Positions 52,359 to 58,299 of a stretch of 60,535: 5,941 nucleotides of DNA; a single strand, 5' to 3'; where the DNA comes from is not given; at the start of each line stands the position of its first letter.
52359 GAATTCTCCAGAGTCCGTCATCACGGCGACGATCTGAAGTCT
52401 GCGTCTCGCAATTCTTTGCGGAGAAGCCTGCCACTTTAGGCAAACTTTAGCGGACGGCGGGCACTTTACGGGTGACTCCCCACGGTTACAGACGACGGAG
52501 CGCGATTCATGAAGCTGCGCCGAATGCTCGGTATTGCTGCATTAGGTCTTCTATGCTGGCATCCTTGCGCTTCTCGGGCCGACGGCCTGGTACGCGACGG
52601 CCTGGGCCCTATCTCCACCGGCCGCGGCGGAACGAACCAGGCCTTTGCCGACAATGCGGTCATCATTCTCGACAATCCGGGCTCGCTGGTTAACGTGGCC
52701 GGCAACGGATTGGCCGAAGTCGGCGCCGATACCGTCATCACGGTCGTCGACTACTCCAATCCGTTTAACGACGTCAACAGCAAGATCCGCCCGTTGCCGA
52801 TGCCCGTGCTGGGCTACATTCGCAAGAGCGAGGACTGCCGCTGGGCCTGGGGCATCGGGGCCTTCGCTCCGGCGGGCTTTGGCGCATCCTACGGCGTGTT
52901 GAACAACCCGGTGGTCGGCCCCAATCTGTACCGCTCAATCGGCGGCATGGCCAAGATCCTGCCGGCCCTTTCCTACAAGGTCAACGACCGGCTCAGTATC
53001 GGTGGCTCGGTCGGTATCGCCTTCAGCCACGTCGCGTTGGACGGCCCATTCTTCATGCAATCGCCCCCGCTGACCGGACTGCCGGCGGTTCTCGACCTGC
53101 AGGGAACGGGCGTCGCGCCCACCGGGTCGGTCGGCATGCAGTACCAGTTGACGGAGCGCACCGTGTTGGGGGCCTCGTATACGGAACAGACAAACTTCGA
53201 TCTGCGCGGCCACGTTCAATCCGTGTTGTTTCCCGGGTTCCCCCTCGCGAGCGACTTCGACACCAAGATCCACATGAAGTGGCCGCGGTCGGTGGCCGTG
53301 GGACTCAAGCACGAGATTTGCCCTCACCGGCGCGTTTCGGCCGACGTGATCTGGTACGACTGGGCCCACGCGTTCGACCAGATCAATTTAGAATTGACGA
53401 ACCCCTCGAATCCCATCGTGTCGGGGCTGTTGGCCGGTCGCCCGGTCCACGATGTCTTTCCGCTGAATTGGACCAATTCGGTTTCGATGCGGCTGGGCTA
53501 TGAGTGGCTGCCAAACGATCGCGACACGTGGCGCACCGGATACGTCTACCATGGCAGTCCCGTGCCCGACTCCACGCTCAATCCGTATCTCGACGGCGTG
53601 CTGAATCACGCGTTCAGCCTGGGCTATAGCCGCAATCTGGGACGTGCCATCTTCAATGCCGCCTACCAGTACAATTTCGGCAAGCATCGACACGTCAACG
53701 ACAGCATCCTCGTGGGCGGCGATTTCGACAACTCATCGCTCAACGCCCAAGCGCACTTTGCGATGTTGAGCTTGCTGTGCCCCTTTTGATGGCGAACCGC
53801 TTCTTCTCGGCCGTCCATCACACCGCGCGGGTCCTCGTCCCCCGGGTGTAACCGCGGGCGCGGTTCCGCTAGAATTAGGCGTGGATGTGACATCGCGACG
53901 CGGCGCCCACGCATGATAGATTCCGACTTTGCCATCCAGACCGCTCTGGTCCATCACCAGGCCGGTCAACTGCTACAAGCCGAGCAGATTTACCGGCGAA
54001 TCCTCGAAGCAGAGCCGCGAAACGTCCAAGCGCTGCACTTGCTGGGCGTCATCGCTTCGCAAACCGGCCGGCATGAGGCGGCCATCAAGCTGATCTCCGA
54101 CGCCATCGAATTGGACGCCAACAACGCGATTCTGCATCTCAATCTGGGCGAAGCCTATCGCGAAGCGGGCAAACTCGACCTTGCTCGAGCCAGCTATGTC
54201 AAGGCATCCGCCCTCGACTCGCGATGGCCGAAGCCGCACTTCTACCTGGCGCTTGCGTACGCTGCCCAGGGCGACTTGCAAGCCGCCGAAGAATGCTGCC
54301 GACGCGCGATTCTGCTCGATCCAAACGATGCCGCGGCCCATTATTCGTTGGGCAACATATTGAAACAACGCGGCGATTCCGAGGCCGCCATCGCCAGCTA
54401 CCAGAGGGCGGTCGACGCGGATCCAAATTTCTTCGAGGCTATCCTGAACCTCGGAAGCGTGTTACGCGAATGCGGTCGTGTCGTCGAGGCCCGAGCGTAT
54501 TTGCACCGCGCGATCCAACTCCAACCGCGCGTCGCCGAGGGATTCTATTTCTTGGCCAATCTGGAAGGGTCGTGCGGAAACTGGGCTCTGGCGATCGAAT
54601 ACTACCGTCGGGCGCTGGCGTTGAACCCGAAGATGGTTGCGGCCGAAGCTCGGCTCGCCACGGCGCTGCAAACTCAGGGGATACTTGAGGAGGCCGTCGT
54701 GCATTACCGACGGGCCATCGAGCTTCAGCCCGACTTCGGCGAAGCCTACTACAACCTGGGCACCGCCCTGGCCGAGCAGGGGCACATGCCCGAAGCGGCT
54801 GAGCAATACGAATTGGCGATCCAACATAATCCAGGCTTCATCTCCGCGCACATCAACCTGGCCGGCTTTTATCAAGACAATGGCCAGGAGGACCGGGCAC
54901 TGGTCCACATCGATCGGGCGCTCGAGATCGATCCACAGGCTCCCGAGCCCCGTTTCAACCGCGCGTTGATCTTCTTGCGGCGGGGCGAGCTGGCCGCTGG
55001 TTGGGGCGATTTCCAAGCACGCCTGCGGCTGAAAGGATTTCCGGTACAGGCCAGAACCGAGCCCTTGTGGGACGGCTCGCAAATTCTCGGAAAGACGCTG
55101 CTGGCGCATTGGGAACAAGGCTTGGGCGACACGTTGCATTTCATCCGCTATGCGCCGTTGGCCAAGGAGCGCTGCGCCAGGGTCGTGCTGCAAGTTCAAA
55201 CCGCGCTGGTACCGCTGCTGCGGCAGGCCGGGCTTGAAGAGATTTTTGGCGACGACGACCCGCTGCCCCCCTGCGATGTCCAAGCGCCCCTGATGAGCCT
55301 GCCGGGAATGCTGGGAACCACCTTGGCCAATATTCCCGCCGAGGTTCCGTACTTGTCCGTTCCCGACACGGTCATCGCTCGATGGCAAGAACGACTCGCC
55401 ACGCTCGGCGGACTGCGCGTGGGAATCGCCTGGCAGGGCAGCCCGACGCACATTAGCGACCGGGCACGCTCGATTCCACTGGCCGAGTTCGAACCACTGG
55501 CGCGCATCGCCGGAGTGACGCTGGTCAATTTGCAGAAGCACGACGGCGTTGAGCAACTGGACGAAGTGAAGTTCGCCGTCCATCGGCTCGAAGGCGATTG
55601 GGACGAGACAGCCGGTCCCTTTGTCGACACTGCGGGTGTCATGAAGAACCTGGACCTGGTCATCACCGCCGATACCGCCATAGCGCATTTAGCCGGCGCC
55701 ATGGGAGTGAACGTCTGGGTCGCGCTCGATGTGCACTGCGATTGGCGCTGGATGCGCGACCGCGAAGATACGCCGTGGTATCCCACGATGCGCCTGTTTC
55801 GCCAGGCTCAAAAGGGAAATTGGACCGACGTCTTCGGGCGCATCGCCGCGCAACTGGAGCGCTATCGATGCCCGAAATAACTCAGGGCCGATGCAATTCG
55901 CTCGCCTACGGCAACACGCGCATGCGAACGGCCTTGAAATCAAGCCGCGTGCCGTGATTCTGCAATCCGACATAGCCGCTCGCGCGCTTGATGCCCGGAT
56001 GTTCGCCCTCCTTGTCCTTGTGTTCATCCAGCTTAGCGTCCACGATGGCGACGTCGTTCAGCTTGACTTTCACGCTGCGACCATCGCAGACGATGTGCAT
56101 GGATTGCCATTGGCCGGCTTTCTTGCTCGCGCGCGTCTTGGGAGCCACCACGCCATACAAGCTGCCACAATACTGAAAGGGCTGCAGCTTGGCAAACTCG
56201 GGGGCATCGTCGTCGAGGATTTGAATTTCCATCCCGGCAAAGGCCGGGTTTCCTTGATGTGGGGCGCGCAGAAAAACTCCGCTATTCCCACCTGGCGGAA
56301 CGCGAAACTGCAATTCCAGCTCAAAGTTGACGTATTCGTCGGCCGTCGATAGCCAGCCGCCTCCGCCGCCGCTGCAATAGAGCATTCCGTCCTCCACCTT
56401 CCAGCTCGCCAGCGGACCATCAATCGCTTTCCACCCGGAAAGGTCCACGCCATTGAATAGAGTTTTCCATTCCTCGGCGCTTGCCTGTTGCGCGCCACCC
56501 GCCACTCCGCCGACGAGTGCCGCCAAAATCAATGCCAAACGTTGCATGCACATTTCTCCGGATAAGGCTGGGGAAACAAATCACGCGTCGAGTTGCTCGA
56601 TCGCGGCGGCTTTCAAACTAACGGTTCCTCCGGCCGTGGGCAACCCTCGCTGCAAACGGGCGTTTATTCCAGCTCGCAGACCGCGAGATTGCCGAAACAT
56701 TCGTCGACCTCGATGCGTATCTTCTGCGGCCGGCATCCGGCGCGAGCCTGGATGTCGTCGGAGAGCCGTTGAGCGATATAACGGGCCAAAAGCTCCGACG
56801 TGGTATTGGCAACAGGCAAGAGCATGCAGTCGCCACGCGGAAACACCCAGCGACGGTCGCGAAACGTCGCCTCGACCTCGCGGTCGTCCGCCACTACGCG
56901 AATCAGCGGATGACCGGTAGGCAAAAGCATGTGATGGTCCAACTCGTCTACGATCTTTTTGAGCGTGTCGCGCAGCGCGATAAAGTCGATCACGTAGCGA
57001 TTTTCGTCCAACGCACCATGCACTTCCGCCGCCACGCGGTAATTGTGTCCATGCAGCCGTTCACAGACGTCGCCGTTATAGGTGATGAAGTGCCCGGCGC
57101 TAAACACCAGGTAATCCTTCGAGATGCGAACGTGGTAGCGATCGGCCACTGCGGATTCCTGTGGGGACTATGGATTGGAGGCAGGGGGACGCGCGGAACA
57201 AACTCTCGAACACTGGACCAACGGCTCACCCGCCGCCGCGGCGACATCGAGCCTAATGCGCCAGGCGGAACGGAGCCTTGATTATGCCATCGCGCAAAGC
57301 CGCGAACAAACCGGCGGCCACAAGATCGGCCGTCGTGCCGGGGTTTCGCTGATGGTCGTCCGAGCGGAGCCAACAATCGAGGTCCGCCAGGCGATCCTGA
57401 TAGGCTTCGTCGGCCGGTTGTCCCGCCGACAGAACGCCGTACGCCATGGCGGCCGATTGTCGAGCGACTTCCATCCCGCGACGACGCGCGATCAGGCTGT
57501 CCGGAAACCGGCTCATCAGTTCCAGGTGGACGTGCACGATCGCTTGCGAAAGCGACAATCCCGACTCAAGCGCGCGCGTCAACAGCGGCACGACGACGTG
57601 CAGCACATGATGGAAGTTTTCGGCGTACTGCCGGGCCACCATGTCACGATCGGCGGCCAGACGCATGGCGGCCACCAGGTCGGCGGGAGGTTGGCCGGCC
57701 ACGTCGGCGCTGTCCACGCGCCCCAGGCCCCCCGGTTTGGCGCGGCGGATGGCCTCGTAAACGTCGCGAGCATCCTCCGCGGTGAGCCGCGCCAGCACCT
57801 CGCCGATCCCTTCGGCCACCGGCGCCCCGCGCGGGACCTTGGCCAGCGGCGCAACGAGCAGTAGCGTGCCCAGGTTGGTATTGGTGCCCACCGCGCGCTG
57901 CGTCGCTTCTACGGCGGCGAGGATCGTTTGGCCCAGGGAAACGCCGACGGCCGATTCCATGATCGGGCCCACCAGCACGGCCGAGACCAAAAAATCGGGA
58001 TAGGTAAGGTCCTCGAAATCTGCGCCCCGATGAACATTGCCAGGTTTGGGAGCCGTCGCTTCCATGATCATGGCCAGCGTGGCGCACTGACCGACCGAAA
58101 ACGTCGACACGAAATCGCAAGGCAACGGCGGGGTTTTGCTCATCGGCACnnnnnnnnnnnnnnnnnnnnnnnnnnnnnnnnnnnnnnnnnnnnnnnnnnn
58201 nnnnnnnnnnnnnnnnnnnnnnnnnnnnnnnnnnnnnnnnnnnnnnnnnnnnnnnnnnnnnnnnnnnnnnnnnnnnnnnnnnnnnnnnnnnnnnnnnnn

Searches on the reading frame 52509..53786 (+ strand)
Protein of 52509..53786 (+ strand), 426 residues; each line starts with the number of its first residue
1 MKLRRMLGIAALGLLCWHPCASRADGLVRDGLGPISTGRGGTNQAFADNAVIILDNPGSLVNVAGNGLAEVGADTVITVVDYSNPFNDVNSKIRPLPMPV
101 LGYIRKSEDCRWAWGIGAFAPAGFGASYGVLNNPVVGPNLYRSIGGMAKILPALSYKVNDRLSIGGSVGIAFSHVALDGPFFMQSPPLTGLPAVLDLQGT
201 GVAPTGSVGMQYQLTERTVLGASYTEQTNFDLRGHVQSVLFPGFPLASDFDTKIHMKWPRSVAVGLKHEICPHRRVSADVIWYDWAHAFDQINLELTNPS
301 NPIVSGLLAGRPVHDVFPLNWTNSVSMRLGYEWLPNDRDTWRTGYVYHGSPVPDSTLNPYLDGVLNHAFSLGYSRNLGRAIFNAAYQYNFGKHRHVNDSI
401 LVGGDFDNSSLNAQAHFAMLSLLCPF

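Call 8: search_protein_families(library=pfam, proteins=[window:52509-53786:+], max_evalue=0.001)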
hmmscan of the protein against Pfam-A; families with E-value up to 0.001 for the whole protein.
window:52509-53786:+ (426 aa): 1 family
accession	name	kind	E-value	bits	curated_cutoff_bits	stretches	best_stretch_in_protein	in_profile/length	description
PF03349.22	Toluene_X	-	2.5e-26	92.5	29.7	1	43-398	30-391/421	Outer membrane protein transport protein (OMPP1/FadL/TodX)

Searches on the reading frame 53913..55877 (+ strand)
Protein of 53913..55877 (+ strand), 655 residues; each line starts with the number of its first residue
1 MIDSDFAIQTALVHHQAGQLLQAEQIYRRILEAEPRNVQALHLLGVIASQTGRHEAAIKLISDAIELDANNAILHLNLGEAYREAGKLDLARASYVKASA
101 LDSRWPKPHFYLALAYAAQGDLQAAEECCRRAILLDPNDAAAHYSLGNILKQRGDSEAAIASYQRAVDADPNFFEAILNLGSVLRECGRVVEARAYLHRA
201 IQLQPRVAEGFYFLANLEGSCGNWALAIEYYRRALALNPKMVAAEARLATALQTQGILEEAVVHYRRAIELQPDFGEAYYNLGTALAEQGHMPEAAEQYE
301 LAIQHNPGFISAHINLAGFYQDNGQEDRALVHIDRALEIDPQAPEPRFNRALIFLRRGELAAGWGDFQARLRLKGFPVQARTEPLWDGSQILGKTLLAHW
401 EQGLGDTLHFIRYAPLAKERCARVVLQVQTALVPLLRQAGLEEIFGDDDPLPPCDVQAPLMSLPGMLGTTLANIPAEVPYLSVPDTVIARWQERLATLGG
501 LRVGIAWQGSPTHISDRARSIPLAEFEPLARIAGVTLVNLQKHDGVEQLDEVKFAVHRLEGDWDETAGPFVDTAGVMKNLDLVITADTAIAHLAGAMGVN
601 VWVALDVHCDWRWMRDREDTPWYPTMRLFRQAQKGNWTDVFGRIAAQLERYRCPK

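Call 8: search_protein_families(library=pfam, proteins=[window:53913-55877:+], max_evalue=0.001)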
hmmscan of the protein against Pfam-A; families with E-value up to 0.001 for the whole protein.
window:53913-55877:+ (655 aa): 29 families (the best 25 are shown)
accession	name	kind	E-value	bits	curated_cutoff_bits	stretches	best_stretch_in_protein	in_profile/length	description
PF00515.34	TPR_1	-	3.8e-62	204.2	27.8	5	108-139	3-34/34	Tetratricopeptide repeat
PF07719.23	TPR_2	-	7e-55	179.1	27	4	107-139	2-34/34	Tetratricopeptide repeat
PF13414.12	TPR_11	-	2.8e-51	171.4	26.8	5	255-290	7-42/42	TPR repeat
PF13431.12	TPR_17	-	1.9e-48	159.1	24.4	5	128-160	1-33/34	Tetratricopeptide repeat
PF13181.12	TPR_8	-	3.3e-46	152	25.7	3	141-172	2-33/34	Tetratricopeptide repeat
PF13432.12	TPR_16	-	5.5e-36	123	32.7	7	112-172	3-63/65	Tetratricopeptide repeat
PF13428.12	TPR_14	-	3e-35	117.5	23.5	2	109-148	4-43/44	Tetratricopeptide repeat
PF14559.12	TPR_19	-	2.6e-33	114.6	25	7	286-345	1-60/68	Tetratricopeptide repeat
PF13424.12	TPR_12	-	4.3e-30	104.2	30.1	3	111-170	8-75/77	Tetratricopeptide repeat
PF13176.12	TPR_7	-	6.9e-24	82.3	27.9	0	142-171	1-32/36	Tetratricopeptide repeat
PF13371.12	TPR_9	-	6.9e-21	74.5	35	2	115-171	4-60/73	Tetratricopeptide repeat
PF13174.12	TPR_6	-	4.3e-18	65.1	26.3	0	142-172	2-32/33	Tetratricopeptide repeat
PF23914.1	TPR_CcmH_CycH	-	1.2e-16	61.4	42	2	9-60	92-143/158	Cytochrome c-type biogenesis protein H TPR domain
PF13374.12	TPR_10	-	8.6e-16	57.8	27.5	0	176-203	4-31/42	Tetratricopeptide repeat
PF24575.1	TPR_Slam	-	4.4e-15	56.4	35.2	0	250-298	55-103/104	Surface lipoprotein assembly modifier, N-terminal TPR repeats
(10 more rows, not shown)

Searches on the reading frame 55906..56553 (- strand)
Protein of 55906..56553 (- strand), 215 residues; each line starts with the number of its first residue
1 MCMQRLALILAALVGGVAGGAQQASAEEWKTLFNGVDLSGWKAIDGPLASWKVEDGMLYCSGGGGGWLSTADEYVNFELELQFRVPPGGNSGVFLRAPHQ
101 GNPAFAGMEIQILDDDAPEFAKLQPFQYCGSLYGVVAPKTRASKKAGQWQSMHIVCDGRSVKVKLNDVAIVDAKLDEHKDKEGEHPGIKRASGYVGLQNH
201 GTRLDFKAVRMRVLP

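Call 36: search_protein_families(library=pfam, proteins=[window:55906-56553:-], max_evalue=0.01)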
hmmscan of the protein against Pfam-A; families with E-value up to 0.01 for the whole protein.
window:55906-56553:- (215 aa): 2 families
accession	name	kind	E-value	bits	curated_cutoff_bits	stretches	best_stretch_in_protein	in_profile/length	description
PF06439.18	3keto-disac_hyd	-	1.8e-49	168.7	26.8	1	28-212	1-187/187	3-keto-disaccharide hydrolase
PF20407.5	DUF1583_N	-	0.0021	18.3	22.9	1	142-181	84-123/150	Domain of unknown function (DUF1583_N)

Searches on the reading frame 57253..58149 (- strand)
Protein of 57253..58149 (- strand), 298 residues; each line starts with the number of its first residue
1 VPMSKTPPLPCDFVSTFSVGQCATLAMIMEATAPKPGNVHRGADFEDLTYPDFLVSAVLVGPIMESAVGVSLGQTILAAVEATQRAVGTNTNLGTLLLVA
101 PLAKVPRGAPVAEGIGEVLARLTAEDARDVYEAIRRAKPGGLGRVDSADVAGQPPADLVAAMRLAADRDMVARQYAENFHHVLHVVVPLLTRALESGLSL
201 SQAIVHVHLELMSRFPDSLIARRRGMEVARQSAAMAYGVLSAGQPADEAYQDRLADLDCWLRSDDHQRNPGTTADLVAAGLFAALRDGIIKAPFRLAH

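Call 36: search_protein_families(library=pfam, proteins=[window:57253-58149:-], max_evalue=0.01)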
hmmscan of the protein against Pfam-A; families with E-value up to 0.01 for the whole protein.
window:57253-58149:- (298 aa): 1 family
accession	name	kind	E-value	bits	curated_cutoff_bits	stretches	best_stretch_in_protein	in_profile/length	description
PF01874.21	CitG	-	4.3e-68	230.4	27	1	21-283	2-283/284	ATP:dephospho-CoA triphosphoribosyl transferase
